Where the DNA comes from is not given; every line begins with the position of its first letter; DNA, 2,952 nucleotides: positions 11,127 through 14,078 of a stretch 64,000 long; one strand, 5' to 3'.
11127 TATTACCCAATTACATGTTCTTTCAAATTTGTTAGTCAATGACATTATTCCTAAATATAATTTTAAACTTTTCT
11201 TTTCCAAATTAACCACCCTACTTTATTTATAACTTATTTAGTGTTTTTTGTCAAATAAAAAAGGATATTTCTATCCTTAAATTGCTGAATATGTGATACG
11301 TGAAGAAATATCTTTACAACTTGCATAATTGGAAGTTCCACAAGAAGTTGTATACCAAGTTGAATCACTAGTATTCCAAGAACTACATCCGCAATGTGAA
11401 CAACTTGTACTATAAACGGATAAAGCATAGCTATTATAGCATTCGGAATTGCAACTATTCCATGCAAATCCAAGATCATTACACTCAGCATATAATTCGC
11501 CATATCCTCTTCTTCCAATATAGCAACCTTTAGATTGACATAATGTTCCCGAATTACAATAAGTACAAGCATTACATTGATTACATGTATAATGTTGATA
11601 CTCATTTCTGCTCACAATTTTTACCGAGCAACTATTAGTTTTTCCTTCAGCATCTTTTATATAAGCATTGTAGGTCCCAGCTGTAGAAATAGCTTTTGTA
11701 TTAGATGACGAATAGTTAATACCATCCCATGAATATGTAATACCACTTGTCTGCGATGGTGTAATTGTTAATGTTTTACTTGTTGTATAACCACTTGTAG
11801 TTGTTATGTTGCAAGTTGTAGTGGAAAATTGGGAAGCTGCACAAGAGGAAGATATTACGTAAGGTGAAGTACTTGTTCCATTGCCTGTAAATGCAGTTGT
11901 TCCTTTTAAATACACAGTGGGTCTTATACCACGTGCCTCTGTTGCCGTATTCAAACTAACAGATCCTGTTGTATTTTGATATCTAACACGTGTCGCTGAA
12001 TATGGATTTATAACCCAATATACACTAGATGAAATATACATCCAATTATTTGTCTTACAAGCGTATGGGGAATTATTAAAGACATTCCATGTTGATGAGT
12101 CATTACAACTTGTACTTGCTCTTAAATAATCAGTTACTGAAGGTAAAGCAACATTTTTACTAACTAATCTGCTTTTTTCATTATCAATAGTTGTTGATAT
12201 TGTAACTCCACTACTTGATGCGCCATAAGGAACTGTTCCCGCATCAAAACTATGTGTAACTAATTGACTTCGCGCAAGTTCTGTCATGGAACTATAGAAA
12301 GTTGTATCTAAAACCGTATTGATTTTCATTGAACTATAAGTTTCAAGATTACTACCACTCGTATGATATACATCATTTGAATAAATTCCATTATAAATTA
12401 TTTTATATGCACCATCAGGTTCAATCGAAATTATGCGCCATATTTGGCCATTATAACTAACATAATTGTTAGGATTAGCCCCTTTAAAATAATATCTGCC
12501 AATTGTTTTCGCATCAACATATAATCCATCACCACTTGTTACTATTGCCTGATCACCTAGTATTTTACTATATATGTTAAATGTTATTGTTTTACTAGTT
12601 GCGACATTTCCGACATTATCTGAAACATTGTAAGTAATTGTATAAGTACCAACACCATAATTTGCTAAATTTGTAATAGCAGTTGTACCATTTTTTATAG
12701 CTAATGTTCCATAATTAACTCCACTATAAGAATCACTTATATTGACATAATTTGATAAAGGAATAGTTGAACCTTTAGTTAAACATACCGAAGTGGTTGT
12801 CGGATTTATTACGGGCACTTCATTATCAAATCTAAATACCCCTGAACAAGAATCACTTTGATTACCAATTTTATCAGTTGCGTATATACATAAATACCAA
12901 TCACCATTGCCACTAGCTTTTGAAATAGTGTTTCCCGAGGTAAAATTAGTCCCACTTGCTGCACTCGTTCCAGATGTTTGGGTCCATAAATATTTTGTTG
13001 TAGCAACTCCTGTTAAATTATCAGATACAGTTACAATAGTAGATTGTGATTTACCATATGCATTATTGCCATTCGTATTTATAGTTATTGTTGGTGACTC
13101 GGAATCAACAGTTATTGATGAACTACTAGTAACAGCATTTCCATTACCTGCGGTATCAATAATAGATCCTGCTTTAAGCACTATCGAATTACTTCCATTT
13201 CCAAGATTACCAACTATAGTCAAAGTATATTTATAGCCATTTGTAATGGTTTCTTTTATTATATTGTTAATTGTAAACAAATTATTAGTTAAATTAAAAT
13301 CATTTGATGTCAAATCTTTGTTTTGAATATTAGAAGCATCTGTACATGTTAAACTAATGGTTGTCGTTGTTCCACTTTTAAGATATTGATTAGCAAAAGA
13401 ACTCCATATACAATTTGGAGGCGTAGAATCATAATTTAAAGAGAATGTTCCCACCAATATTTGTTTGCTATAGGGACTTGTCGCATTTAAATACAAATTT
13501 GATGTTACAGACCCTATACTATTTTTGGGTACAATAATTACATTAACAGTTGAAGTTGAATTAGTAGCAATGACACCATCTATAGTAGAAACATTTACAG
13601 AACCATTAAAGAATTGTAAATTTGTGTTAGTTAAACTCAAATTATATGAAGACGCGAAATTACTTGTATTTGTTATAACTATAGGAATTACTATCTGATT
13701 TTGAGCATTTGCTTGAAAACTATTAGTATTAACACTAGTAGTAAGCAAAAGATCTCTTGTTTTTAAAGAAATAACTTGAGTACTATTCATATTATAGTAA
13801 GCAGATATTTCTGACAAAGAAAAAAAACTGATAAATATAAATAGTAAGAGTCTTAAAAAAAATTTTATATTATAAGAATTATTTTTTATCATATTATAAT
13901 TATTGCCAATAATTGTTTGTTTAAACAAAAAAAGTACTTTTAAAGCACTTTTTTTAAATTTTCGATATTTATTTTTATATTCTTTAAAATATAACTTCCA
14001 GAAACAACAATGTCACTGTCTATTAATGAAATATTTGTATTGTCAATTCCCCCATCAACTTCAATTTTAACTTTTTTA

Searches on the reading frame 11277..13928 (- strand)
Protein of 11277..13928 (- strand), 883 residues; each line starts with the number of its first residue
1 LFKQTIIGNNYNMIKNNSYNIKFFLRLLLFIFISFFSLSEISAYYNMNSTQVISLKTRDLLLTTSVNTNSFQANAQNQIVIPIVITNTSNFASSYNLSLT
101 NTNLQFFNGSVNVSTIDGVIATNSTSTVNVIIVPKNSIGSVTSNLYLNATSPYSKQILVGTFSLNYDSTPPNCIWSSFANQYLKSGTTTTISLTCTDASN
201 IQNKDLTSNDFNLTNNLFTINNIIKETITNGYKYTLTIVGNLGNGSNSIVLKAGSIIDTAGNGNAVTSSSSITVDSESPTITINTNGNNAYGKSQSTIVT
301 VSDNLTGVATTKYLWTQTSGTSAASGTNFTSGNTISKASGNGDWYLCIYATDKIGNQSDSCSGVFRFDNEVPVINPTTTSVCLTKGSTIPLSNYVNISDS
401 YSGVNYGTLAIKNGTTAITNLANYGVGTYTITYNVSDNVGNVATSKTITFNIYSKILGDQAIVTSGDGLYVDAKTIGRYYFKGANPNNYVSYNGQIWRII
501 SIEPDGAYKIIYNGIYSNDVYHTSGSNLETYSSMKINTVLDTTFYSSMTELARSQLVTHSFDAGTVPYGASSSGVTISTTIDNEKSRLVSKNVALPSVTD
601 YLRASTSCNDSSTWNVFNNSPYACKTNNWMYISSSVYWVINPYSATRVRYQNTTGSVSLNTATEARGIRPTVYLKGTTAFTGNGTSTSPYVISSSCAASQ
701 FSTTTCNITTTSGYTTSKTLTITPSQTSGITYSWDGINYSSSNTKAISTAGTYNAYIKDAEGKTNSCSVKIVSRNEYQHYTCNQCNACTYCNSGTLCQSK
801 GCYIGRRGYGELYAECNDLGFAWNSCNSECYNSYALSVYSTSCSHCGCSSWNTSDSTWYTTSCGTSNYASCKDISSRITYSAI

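Call 55: search_protein_families(library=pfam, max_evalue=0.00001, proteins=[window:11277-13928:-])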
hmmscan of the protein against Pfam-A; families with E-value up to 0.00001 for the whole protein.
window:11277-13928:- (883 aa): 0 families

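Call 73: search_protein_families(library=pfam, max_evalue=0.001, proteins=[window:11277-13928:-])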
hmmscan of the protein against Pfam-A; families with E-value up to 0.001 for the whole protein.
window:11277-13928:- (883 aa): 1 family
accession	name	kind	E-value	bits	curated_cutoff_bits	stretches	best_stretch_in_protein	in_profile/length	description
PF19077.6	Big_13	-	0.00032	21.6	27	0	398-452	46-100/102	Bacterial Ig-like domain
